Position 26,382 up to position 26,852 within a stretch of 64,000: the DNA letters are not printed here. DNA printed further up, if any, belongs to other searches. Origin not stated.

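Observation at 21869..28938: Signalling island with duplicated two-gene modules and a shared C-terminal motif in kinase-less sensors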

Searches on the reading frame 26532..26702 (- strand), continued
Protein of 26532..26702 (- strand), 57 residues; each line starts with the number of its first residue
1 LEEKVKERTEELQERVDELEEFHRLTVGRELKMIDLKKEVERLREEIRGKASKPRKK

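Call 79: search_protein_families(library=pfam, proteins=[L057:6765-8156:+, L069:6654-8144:+, L048:1748-4465:+, L065:6462-8141:+, L081:1476-3350:+, L054:4794-8156:+, L037:2570-4045:+, L053:3355-6294:+], max_evalue=0.0001)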
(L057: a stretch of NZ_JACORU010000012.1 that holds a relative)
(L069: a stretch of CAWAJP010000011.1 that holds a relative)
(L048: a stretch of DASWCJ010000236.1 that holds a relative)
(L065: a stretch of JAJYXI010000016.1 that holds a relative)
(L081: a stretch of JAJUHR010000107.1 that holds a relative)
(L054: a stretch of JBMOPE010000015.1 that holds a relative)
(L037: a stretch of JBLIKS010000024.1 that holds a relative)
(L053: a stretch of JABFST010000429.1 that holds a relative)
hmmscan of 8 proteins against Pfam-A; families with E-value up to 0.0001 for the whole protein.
L057:6765-8156:+ (464 aa): 6 families
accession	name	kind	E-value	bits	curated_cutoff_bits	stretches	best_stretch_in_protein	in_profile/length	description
PF13426.13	PAS_9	-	1.9e-42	144.2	27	3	303-402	3-103/103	PAS domain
PF00989.32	PAS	-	9.5e-39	132.3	22.6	3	47-159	3-113/113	PAS fold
PF08448.16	PAS_4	-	1.4e-35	122.3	23.1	3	59-162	9-108/110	PAS fold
PF08447.18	PAS_3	-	1.1e-20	74.1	25.6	1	69-152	2-85/89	PAS fold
PF13188.13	PAS_8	-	1.1e-15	57.4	21.8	0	294-346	4-57/65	PAS domain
PF24820.1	Diguanyl_cycl_sensor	-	3.9e-14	52.9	28.1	1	296-357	1-60/109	Diguanylate cyclase-like sensor domain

L069:6654-8144:+ (497 aa): 7 families
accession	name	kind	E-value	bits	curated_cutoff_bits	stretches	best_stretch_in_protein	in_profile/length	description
PF00989.32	PAS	-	3e-46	156.5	22.6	3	83-192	3-113/113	PAS fold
PF13426.13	PAS_9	-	7.6e-45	151.9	27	3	92-194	2-103/103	PAS domain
PF08448.16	PAS_4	-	2.2e-38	131.3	23.1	3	87-194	1-107/110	PAS fold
PF08447.18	PAS_3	-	1.1e-18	67.7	25.6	1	104-185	2-85/89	PAS fold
PF24820.1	Diguanyl_cycl_sensor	-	1.8e-18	66.9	28.1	2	333-393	1-59/109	Diguanylate cyclase-like sensor domain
PF13188.13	PAS_8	-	4.8e-17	61.6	21.8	0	331-381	4-55/65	PAS domain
PF13596.12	PAS_10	-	6.4e-05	24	22.1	0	102-193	20-106/106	PAS domain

L048:1748-4465:+ (906 aa): 14 families
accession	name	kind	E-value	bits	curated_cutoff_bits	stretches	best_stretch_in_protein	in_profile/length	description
PF13426.13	PAS_9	-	1.1e-115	379.4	27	7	159-254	9-103/103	PAS domain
PF00989.32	PAS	-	2e-111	366.5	22.6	7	25-134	3-113/113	PAS fold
PF08448.16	PAS_4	-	1.5e-92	305.7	23.1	7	29-138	1-109/110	PAS fold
PF08447.18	PAS_3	-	3.9e-53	178.1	25.6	3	46-130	2-88/89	PAS fold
PF13188.13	PAS_8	-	5.3e-41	137.6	21.8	0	263-313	3-50/65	PAS domain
PF24820.1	Diguanyl_cycl_sensor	-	4.9e-31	107.3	28.1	2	626-699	1-73/109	Diguanylate cyclase-like sensor domain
PF13596.12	PAS_10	-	2.9e-16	60.5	22.1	0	45-135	21-106/106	PAS domain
PF08670.17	MEKHLA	-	5.2e-16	59.3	23.7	0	160-247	48-136/143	MEKHLA domain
PF07345.16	ATPaseInh_sub_z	-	2.9e-07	31.3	25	0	483-515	29-61/102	ATPase inhibitor subunit zeta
PF15286.11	Bcl-2_3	-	1.4e-06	29.4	25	0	561-616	43-94/126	Apoptosis regulator M11, B cell 2 leukaemia/lymphoma like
PF16916.11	ZT_dimer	-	3.8e-06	27.3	26.7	0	195-233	3-41/78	Dimerisation domain of Zinc Transporter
PF14598.12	PAS_11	-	1.1e-05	25.7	25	0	158-210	9-59/109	PAS domain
PF02829.19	3H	-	2.3e-05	25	25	0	578-614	16-50/97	3H domain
PF01882.25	DUF58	-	4.1e-05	23.3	23.4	0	333-440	49-148/216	Protein of unknown function DUF58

L065:6462-8141:+ (560 aa): 8 families
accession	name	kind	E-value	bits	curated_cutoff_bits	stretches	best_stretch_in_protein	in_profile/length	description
PF13426.13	PAS_9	-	1.4e-51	173.5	27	4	35-133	3-102/103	PAS domain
PF00989.32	PAS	-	2.4e-49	166.5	22.6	4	395-501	4-113/113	PAS fold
PF08448.16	PAS_4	-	9.3e-43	145.4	23.1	4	399-506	2-110/110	PAS fold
PF08447.18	PAS_3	-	3.9e-24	85.2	25.6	1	288-370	2-85/89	PAS fold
PF24820.1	Diguanyl_cycl_sensor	-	3e-22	79.1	28.1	3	397-469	1-72/109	Diguanylate cyclase-like sensor domain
PF13188.13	PAS_8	-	8.4e-19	67.2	21.8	0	26-81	4-60/65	PAS domain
PF15286.11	Bcl-2_3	-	1.1e-05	26.5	25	0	199-270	41-112/126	Apoptosis regulator M11, B cell 2 leukaemia/lymphoma like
PF08845.15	SymE_toxin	-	4.2e-05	24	29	0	204-223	32-51/54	Toxin SymE, type I toxin-antitoxin system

L081:1476-3350:+ (625 aa): 1 family
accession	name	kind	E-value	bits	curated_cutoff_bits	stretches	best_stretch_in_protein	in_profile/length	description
PF00909.26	Ammonium_transp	-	4.7e-117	391.5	23.2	1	98-487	1-397/399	Ammonium Transporter Family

L054:4794-8156:+ (1121 aa): 17 families
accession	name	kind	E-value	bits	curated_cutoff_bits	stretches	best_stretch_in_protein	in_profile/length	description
PF13426.13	PAS_9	-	8.9e-91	299.4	27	7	351-450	3-103/103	PAS domain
PF00989.32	PAS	-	3.2e-85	282.1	22.6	7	225-331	4-113/113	PAS fold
PF08448.16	PAS_4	-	3.3e-79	262.7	23.1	7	832-939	2-110/110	PAS fold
PF24820.1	Diguanyl_cycl_sensor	-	4e-41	139.8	28.1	2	227-292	1-65/109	Diguanylate cyclase-like sensor domain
PF13188.13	PAS_8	-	1.3e-34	117.4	21.8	0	576-630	4-59/65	PAS domain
PF08447.18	PAS_3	-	2.2e-33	114.8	25.6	1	721-803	2-85/89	PAS fold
PF08845.15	SymE_toxin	-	7.4e-14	52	29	0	288-305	34-51/54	Toxin SymE, type I toxin-antitoxin system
PF15286.11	Bcl-2_3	-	8.1e-14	52.8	25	0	632-703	41-112/126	Apoptosis regulator M11, B cell 2 leukaemia/lymphoma like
PF13185.12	GAF_2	-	1e-13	52.1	28.6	1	55-198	3-136/136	GAF domain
PF01590.32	GAF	-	2.6e-12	47.9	22.4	1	57-197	3-133/133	GAF domain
PF14598.12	PAS_11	-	1.3e-07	32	25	0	237-327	7-99/109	PAS domain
PF13492.12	GAF_3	-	4.6e-07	30.7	27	1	56-199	2-129/129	GAF domain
PF10957.13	Spore_Cse60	-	1.2e-06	29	20.7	0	651-678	27-54/60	Sporulation protein Cse60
PF07345.16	ATPaseInh_sub_z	-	3.7e-06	27.7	25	0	552-584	29-61/102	ATPase inhibitor subunit zeta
PF04596.17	Pox_F15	-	9.5e-06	25.9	25.7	0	408-460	41-96/137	Poxvirus protein F15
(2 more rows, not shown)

L037:2570-4045:+ (492 aa): 6 families
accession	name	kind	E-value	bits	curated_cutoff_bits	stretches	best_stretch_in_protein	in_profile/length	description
PF13426.13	PAS_9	-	8.2e-40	135.7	27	3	93-194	2-102/103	PAS domain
PF00989.32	PAS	-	8e-36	122.9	22.6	3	87-193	6-113/113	PAS fold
PF08448.16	PAS_4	-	9.5e-34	116.4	23.1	3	90-197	3-109/110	PAS fold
PF08447.18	PAS_3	-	2.1e-17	63.6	25.6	1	105-184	2-83/89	PAS fold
PF13188.13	PAS_8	-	5.1e-15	55.2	21.8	0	328-381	4-58/65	PAS domain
PF24820.1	Diguanyl_cycl_sensor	-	8.2e-14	51.9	28.1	0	330-408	1-78/109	Diguanylate cyclase-like sensor domain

L053:3355-6294:+ (980 aa): 4 families
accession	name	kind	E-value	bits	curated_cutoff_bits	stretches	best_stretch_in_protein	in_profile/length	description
PF08448.16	PAS_4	-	8.1e-37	126.3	23.1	2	430-537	2-109/110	PAS fold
PF00989.32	PAS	-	1.5e-20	73.7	22.6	1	425-533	3-113/113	PAS fold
PF13426.13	PAS_9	-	1.4e-14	54.7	27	1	434-535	2-103/103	PAS domain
PF13188.13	PAS_8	-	4.2e-14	52.3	21.8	0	424-475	2-50/65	PAS domain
